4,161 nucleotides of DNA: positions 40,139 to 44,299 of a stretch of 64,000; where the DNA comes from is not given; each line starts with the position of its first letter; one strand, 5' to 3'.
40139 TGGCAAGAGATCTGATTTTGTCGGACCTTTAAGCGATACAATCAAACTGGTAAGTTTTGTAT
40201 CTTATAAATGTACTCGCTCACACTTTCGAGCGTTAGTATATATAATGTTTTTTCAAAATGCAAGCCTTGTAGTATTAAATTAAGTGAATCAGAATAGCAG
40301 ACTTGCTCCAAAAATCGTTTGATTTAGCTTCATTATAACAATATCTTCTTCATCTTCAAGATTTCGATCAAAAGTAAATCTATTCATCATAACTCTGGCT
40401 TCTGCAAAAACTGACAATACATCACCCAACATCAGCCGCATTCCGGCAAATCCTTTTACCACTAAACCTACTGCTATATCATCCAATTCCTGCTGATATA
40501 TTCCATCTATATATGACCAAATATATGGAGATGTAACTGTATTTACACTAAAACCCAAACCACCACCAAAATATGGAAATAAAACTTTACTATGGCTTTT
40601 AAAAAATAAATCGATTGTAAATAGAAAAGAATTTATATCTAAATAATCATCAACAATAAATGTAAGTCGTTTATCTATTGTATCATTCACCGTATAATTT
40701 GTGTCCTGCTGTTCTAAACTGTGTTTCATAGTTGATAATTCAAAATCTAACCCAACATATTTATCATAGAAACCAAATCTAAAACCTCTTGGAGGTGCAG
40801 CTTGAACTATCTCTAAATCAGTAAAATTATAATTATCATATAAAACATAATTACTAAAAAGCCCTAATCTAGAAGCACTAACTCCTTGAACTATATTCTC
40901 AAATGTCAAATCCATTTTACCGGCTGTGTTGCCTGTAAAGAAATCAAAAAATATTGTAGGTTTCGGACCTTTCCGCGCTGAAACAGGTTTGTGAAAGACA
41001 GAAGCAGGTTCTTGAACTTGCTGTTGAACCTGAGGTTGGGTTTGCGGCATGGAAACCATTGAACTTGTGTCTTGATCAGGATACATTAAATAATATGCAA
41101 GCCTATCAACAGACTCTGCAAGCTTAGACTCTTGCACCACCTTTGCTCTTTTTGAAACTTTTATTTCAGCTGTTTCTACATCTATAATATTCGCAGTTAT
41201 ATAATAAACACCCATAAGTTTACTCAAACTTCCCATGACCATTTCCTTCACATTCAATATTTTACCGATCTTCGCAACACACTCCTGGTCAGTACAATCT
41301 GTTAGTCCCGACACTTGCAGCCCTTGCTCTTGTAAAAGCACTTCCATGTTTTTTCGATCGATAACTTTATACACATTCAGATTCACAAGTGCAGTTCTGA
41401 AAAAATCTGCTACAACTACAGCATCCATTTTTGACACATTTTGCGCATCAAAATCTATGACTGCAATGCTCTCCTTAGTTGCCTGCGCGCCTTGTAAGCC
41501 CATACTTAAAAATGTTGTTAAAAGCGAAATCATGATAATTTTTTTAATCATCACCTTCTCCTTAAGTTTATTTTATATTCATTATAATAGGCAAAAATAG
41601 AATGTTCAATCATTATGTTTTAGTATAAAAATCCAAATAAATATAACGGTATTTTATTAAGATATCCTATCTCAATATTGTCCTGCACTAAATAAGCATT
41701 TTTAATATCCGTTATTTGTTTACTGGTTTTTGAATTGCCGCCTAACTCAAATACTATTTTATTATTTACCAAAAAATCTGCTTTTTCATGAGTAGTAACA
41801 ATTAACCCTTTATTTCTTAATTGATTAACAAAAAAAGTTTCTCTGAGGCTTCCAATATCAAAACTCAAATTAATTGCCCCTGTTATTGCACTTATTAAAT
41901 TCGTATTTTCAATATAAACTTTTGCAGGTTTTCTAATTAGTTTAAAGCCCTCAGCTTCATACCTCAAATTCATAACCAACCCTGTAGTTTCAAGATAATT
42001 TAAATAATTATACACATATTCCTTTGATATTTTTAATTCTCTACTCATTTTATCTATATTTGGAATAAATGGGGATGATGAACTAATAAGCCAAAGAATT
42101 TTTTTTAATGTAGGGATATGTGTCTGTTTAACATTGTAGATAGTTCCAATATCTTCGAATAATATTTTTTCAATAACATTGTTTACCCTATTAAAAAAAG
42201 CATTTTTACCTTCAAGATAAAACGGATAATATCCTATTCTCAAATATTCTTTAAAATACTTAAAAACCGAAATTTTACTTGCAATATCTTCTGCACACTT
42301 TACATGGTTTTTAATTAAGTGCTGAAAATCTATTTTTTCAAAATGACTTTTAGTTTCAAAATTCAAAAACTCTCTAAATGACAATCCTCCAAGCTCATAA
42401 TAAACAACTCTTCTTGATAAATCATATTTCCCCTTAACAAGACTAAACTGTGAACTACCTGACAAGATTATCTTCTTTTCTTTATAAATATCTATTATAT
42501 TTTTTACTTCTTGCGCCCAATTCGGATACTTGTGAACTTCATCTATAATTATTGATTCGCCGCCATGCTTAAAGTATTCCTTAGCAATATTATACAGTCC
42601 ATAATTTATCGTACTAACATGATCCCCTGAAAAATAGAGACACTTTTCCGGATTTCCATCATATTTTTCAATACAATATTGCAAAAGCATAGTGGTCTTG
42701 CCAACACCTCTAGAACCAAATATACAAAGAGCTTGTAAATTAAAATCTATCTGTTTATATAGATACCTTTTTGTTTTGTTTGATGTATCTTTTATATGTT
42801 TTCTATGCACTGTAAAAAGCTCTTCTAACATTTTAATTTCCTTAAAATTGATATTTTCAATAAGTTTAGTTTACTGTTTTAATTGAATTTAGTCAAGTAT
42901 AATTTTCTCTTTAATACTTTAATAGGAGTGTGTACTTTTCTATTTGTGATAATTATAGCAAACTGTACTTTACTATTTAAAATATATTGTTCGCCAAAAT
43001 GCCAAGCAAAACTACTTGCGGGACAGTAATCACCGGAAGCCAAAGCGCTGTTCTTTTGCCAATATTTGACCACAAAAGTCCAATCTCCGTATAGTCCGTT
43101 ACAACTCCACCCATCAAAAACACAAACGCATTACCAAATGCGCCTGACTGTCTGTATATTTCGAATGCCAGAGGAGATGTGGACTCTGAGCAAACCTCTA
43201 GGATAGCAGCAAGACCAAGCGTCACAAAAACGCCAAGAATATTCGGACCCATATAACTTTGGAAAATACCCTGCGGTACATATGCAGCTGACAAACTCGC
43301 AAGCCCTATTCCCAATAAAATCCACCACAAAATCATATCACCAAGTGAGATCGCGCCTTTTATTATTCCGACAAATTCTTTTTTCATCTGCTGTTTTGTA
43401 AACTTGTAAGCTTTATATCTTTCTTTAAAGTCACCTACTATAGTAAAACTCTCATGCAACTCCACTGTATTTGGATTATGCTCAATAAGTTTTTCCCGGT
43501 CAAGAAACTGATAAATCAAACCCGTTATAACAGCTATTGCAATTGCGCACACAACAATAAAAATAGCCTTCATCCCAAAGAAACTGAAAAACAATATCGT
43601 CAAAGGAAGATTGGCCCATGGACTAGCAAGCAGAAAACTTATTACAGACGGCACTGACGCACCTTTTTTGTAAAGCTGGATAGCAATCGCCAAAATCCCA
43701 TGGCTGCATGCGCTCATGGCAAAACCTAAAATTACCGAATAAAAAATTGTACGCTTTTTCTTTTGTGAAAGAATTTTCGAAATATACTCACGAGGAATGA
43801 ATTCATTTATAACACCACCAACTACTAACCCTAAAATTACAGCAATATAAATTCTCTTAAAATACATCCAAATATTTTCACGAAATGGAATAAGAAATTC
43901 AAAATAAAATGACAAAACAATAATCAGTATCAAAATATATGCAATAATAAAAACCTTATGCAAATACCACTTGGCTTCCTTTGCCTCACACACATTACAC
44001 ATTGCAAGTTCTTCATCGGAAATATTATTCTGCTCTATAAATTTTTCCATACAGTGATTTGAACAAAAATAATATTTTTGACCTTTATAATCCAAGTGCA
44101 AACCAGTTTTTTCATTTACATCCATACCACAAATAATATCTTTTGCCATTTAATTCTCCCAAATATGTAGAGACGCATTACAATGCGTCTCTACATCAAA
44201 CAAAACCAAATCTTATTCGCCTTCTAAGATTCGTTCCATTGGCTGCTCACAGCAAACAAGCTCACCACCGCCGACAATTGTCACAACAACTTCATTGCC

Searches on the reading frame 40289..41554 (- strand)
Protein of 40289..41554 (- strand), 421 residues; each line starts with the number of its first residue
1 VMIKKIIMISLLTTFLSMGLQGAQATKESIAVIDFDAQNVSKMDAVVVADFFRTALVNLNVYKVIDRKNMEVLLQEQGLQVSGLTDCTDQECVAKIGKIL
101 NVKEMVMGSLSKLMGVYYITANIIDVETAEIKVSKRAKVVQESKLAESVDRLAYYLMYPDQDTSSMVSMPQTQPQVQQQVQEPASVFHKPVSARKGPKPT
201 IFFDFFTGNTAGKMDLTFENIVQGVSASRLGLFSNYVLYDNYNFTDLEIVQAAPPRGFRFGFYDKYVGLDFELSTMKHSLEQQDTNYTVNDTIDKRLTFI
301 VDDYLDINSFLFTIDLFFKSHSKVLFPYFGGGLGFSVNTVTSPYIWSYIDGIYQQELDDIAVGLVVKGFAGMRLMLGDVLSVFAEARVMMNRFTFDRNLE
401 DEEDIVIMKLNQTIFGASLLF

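Call 41: search_protein_families(library=pfam, max_evalue=0.000001, proteins=[window:40289-41554:-])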
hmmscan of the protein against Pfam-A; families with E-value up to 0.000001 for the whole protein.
window:40289-41554:- (421 aa): 1 family
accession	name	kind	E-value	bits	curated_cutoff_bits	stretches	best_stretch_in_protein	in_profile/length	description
PF03783.19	CsgG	-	5e-08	32.9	20.8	1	26-111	8-99/210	Curli production assembly/transport component CsgG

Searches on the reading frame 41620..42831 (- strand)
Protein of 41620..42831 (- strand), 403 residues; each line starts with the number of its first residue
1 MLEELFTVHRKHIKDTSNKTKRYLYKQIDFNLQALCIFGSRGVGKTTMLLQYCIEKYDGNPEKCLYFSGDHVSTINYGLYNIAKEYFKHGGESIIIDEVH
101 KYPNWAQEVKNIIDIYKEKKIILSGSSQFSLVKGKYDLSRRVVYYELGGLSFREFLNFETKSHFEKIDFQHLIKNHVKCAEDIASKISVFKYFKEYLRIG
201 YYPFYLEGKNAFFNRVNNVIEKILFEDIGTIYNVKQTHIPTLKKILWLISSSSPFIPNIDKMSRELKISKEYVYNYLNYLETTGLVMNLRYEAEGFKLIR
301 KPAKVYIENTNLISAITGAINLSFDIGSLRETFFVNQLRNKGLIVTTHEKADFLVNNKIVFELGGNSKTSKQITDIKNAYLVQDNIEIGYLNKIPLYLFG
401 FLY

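Call 41: search_protein_families(library=pfam, max_evalue=0.000001, proteins=[window:41620-42831:-])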
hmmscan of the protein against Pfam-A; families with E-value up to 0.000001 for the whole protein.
window:41620-42831:- (403 aa): 2 families
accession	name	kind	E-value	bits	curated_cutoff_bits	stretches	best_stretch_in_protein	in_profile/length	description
PF13173.12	AAA_14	-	5.2e-27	94.8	27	1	33-156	3-129/129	AAA domain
PF13635.12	DUF4143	-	8.3e-07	29.3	28.1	0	236-342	10-122/160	Domain of unknown function (DUF4143)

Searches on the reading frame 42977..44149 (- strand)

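Call 41: search_protein_families(library=pfam, max_evalue=0.000001, proteins=[window:42977-44149:-])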
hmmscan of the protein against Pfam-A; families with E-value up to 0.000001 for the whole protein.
window:42977-44149:- (390 aa): 2 families
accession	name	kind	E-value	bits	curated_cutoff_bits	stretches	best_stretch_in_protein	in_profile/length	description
PF03773.19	ArsP_1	-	1e-36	127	32.3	1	101-387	17-293/294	Predicted permease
PF04945.19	YHS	-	2.5e-12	47.1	30.3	1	3-38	2-37/47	YHS domain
